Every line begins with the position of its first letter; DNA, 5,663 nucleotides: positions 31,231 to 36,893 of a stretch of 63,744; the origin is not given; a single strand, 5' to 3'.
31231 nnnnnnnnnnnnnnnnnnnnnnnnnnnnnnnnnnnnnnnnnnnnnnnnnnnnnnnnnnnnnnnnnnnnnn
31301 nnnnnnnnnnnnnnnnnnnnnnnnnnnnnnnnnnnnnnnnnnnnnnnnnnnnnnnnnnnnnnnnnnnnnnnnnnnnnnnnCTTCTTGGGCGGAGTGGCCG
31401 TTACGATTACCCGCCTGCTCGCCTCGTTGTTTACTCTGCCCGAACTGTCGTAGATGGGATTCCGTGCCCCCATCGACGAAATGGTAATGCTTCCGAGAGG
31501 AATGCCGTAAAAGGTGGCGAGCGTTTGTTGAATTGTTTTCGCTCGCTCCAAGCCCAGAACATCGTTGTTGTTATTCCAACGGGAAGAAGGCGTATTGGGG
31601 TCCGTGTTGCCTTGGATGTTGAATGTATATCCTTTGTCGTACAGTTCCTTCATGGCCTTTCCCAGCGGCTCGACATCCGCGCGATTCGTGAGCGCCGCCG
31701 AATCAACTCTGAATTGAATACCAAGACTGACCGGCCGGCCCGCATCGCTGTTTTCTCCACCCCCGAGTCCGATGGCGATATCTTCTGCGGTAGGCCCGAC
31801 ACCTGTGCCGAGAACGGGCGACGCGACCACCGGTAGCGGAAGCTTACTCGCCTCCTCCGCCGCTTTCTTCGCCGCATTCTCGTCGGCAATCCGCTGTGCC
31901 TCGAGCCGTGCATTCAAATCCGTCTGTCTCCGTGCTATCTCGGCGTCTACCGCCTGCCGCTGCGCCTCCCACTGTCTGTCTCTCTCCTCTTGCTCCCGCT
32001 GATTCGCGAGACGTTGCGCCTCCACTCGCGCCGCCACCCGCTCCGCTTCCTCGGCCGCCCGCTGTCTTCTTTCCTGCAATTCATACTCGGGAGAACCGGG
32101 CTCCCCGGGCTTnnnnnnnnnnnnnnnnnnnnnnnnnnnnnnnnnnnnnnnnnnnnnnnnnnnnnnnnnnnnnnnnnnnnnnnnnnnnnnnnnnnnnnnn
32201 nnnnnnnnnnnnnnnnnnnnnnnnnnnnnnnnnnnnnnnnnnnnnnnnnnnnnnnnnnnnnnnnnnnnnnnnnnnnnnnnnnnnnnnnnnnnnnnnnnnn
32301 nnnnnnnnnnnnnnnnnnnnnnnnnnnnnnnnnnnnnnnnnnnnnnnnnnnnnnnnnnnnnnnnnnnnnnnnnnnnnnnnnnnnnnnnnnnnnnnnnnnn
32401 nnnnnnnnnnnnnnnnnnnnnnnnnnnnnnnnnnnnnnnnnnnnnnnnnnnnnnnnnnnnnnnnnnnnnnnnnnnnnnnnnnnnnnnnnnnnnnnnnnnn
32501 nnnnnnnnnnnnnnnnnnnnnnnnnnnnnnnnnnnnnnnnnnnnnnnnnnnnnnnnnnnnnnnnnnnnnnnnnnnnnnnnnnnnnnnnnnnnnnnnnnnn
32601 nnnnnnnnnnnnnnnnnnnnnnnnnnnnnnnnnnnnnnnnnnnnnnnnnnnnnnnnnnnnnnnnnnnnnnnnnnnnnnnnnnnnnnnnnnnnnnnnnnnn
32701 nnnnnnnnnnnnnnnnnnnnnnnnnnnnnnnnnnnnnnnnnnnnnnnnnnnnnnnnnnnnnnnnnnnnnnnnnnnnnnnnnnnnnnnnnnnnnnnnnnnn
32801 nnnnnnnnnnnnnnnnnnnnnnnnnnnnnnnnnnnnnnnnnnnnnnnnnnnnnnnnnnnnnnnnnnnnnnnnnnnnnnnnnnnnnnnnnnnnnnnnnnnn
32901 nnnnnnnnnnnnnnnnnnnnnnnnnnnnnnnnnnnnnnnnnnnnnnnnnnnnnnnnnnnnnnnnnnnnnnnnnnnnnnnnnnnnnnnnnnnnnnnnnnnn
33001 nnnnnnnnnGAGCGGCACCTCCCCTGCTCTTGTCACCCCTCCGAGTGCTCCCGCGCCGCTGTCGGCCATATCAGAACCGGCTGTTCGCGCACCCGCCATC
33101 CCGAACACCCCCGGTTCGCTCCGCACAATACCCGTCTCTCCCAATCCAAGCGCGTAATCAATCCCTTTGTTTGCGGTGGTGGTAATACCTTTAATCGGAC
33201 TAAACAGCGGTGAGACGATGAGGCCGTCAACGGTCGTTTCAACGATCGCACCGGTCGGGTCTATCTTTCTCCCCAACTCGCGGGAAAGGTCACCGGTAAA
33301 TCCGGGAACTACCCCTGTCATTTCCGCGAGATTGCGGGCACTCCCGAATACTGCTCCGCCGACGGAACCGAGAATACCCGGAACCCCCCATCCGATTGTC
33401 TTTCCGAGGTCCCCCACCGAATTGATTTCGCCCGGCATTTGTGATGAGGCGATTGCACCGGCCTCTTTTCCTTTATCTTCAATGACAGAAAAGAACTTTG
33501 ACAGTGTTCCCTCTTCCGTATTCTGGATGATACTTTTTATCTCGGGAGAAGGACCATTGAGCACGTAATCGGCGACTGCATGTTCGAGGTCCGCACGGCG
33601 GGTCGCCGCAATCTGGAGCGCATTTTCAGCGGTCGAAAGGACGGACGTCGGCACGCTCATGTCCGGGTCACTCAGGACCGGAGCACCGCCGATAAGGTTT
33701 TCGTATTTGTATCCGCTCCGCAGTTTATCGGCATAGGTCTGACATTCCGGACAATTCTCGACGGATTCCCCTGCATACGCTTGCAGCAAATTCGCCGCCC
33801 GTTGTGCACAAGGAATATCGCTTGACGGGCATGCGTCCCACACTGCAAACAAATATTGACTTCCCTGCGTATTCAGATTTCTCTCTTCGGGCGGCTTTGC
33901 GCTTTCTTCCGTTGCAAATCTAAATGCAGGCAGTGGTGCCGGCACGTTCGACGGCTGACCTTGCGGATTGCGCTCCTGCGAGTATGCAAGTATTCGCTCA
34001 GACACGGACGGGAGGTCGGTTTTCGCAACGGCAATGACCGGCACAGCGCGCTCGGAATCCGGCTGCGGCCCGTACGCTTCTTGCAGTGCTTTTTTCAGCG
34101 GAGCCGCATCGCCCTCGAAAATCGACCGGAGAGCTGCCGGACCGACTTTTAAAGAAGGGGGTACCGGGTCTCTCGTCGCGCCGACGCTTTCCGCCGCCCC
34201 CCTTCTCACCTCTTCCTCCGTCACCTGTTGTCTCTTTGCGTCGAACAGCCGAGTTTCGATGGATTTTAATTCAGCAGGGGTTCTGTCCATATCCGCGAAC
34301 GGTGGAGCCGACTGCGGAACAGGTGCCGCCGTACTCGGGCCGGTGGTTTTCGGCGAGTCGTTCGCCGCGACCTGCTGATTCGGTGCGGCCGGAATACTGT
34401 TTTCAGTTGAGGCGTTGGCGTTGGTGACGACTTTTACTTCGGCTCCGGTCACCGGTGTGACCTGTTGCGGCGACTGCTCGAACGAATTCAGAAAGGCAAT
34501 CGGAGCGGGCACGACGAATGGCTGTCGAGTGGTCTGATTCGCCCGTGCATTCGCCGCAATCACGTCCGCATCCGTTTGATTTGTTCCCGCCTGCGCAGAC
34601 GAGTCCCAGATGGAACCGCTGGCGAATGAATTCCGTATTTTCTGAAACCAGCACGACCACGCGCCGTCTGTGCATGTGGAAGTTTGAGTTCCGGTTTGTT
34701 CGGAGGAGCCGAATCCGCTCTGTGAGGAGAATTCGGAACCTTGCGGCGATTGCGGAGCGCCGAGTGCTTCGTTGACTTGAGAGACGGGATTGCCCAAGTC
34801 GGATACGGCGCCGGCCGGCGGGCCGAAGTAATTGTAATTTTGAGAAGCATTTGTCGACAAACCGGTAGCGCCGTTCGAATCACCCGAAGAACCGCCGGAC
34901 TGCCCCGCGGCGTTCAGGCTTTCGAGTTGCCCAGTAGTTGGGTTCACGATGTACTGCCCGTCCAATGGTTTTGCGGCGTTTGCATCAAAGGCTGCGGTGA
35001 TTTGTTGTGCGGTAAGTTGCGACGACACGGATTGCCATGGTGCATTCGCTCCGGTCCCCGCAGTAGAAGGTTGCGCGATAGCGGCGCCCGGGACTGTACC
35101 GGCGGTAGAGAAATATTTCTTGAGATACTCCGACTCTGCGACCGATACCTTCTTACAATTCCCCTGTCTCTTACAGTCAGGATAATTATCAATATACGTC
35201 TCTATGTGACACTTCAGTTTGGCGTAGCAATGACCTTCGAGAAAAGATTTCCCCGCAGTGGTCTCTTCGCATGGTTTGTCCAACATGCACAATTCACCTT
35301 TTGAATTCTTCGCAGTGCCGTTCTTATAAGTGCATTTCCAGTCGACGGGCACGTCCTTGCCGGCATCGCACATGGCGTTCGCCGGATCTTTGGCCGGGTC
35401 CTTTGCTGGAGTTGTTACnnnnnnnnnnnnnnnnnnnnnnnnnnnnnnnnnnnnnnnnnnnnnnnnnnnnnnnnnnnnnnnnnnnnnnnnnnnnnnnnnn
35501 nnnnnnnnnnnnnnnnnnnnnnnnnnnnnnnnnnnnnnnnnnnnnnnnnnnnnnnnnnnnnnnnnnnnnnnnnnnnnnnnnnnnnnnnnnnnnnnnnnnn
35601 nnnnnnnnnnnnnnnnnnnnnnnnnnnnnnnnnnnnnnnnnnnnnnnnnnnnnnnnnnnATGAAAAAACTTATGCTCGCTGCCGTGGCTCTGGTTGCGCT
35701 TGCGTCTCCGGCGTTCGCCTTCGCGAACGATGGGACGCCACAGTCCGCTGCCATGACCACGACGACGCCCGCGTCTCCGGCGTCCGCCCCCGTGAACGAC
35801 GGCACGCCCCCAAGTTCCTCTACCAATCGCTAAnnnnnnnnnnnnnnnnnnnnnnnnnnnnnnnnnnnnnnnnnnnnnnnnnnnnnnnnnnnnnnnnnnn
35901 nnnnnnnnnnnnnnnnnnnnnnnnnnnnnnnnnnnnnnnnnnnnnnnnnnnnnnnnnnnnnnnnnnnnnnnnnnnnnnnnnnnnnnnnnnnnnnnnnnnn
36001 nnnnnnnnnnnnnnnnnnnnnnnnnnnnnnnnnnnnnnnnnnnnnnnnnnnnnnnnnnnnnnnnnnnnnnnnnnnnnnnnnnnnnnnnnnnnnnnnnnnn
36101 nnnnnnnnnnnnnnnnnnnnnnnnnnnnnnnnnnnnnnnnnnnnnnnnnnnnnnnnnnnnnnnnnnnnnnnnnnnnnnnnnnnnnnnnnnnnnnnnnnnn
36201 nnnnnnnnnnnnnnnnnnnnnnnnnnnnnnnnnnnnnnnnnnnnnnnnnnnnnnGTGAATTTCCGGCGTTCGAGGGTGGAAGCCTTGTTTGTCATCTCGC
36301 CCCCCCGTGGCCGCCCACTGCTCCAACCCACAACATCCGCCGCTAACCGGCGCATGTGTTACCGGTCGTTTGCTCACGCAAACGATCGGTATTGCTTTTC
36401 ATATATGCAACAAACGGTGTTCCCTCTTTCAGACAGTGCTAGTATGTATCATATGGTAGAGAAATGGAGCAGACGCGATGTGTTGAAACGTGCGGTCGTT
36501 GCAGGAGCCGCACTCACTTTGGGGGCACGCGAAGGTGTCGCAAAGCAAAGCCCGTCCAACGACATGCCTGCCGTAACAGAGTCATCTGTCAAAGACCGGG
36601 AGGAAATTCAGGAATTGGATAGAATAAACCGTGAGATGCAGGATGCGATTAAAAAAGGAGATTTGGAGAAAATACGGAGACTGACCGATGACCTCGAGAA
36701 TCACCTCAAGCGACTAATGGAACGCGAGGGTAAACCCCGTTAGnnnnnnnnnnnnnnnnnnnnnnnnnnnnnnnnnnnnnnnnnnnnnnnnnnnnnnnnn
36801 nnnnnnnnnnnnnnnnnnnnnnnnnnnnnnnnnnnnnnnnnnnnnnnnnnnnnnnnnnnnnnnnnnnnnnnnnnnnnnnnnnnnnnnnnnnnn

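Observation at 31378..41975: Duplicated module: giant secreted surface protein divergently paired with small secreted proteins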

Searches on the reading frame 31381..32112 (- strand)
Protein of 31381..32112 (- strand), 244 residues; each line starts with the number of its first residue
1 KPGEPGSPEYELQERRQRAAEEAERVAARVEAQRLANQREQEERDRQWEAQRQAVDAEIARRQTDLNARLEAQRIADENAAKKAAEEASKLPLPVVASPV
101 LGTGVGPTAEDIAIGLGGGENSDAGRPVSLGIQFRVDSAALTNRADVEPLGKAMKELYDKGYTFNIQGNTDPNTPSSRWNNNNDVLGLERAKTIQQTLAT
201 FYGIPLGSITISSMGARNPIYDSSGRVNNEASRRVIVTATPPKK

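Call 27: search_protein_families(library=pfam, proteins=[window:31381-32112:-], max_evalue=5)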
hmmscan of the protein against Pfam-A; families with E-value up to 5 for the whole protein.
window:31381-32112:- (244 aa): 2 families
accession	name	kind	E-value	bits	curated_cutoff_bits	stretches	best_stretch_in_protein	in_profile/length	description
PF00691.25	OmpA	-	2.4e-08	34.6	27.2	1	134-231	2-96/98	OmpA family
PF09581.16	Spore_III_AF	-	0.29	11.6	28.3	1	170-211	149-184/185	Stage III sporulation protein AF (Spore_III_AF)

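Call 37: search_solved_structures(query=window:31381-32112:-, max_evalue=0.01, show_alignments=1)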
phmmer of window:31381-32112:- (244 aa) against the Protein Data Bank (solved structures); distinct sequences matched with E-value up to 0.01: 4.
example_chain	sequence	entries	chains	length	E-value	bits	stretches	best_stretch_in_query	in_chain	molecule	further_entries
9ydo_Da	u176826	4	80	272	0.0025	20.8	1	174-238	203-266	Sodium-type flagellar protein MotY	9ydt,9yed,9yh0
9yfg_Da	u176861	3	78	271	0.0026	20.8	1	174-238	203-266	Sodium-type flagellar protein MotY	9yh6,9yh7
9yec_Da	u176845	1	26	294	0.0029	20.7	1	174-238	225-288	Sodium-type flagellar protein MotY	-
5u1h_A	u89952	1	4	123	0.0096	18.9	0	128-235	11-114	Outer membrane porin F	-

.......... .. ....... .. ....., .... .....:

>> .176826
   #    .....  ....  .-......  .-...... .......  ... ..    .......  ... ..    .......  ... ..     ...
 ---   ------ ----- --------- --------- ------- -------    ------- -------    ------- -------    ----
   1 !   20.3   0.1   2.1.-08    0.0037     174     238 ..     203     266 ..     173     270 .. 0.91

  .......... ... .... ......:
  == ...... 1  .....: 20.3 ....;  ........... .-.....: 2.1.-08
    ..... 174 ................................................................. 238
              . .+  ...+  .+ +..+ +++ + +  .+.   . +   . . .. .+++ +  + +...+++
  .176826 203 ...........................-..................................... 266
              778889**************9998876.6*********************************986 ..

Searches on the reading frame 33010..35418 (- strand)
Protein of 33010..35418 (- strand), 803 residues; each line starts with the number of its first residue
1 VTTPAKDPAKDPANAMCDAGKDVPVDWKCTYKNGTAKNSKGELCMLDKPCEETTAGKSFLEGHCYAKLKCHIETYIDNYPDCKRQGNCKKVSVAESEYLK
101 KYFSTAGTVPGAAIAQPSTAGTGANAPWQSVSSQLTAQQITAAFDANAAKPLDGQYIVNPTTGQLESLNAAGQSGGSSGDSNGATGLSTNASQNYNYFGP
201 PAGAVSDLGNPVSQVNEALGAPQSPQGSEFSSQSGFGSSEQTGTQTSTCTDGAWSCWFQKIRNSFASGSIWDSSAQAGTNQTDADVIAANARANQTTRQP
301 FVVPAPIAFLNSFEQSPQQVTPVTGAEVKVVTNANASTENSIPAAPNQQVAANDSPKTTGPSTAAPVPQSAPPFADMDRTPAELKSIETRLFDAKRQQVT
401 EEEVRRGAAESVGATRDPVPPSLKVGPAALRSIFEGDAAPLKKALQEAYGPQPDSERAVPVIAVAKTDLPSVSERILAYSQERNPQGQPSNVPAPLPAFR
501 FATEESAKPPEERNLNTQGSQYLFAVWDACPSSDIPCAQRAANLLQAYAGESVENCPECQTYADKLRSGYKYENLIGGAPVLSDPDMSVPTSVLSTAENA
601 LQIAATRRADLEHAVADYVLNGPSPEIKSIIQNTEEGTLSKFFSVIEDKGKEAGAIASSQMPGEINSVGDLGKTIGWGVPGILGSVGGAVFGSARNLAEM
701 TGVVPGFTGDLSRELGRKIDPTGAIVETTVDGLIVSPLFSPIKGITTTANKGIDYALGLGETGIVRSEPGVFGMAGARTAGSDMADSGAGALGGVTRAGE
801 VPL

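Call 68: predict_structure(alignment_id=A9)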
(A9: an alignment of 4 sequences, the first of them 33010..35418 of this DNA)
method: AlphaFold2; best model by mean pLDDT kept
length: 803 residues; sequences in the alignment: 4
mean_pLDDT: 31.7   pTM: 0.19
mean pLDDT of the five models: 31.7, 31.1, 28.7, 28.5, 25.9
residues with pLDDT >= 90: 0; 70-90: 0; 50-70: 31; < 50: 772
segments of 3 or more residues with pLDDT < 50: 1-47, 55-57, 64-70, 92-803
pLDDT, mean of each block of 10 residues (from residue 1): 26 27 35 37 42 51 47 55 58 44 30 24 23 29 29 29 31 24 26 26 30 32 27 26 28 35 33 31 37 31 24 26 22 24 28 29 28 30 35 32 28 25 31 37 39 31 28 33 28 26 37 37 39 38 40 36 36 27 27 28 33 35 36 35 36 34 29 31 30 30 31 33 26 24 29 29 27 24 25 28 36
secondary structure, 60 per line:
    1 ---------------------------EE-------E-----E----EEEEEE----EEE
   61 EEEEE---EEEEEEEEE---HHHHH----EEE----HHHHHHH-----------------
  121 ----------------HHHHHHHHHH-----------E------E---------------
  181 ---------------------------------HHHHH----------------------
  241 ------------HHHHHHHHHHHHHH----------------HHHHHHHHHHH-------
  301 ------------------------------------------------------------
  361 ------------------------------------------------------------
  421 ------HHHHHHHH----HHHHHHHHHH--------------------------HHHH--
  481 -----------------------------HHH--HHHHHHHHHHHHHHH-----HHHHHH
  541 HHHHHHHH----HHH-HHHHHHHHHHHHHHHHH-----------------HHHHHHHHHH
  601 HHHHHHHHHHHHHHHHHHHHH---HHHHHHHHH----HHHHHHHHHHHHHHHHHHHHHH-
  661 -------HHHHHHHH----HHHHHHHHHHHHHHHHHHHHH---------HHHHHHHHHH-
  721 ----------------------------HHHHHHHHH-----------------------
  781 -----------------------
elements in order (helices of 4 or more, strands of 3 or more residues): E48-53 E58-65 E69-77 H81-85 E90-92 H97-103 H137-146 H214-218 H253-266 H283-293 H427-434 H439-448 H475-478 H515-529 H535-548 H557-573 H591-621 H625-633 H638-659 H668-675 H680-700 H710-719 H749-757

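Call 69: search_protein_representatives(alignment_id=A9)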
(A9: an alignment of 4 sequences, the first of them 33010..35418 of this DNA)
Query: 4 sequences, 718 profile positions. Proteins with E-value up to 0.001 (for the whole library): 9; up to 1e-10: 6; up to 1e-30: 6. The best 9 are listed.
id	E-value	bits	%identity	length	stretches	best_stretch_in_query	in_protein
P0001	0.0e+00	1184.9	-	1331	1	16-718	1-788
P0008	5.3e-205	699.6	-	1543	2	100-713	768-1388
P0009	2.7e-109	383.2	-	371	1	1-313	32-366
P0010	2.0e-78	281.2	-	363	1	1-317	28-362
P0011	1.5e-45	172.5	-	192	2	361-460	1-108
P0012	7.9e-43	163.5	-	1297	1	34-706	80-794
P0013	2.5e-10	56.1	-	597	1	518-687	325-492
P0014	4.7e-10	55.2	-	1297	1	498-653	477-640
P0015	8.9e-04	34.4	-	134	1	13-106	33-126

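Call 92: search_solved_structures(query=A9, max_evalue=1)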
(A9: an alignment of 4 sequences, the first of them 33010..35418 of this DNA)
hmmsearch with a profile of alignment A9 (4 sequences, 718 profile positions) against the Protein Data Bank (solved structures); distinct sequences matched with E-value up to 1: 0.

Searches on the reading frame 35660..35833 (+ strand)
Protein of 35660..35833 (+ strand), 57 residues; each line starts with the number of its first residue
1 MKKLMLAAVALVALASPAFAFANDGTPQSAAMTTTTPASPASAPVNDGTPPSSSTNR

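Call 4: search_protein_families(library=pfam, proteins=[window:35660-35833:+], max_evalue=1)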
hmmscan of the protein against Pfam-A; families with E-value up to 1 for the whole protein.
window:35660-35833:+ (57 aa): 4 families
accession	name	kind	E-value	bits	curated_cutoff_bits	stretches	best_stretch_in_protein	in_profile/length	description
PF21827.1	New_glue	-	0.019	15.1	31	1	4-50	7-53/94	New glue protein family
PF19857.4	DUF6332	-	0.064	14.2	25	1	5-37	23-55/85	Family of unknown function (DUF6332)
PF08139.17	LPAM_1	-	0.29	12.1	20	1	1-16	1-16/18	Prokaryotic membrane lipoprotein lipid attachment site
PF04956.18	TrbC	-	0.82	10.4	27.9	1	4-34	14-43/98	TrbC/VIRB2 pilin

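Call 40: search_protein_families(library=ncbifam, proteins=[window:35660-35833:+], max_evalue=5)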
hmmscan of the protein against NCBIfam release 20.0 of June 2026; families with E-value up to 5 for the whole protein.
window:35660-35833:+ (57 aa): 6 families
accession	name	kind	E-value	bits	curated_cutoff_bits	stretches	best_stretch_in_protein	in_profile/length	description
NF050142.1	PG1828_fam_lipo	equivalog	0.013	16.3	50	1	1-37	1-41/59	PG1828 family lipoprotein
NF053838.1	hit_Bd0108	equivalog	0.12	12.9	40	1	1-39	1-38/94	predatory lifecycle switch protein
NF041742.1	WGxxGxxG_fam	subfamily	0.19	12.3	35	1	1-38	1-41/69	WGxxGxxG family protein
NF040942.2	hypo_ExtJ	equivalog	0.35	11.3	52.5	1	1-24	1-25/77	selenite/tellurite reduction operon protein ExtJ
NF033636.1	acid_shock_Asr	equivalog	0.57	11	50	1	1-43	1-43/119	acid resistance repetitive basic protein Asr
NF047414.1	BRANT_His_rich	hypoth_equivalog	2.5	9.2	44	1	1-40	2-40/62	His-rich protein BRANT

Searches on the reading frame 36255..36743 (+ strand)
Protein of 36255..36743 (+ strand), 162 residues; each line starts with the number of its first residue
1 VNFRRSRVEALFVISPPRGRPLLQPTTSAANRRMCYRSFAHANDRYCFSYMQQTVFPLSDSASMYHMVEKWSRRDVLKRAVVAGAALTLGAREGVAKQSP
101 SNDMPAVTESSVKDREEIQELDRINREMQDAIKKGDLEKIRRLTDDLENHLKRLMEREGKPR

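Call 4: search_protein_families(library=pfam, proteins=[window:36255-36743:+], max_evalue=1)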
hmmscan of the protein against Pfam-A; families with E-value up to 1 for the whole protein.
window:36255-36743:+ (162 aa): 3 families
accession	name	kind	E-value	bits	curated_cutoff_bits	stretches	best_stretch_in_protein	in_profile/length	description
PF05130.17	FlgN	-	0.023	15.6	30.5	1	106-158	5-57/147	FlgN protein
PF10518.14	TAT_signal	-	0.034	14.6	22.7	1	72-90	3-21/21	TAT (twin-arginine translocation) pathway signal sequence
PF08898.15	DUF1843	-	0.048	14.7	23.3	1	128-152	7-31/52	Domain of unknown function (DUF1843)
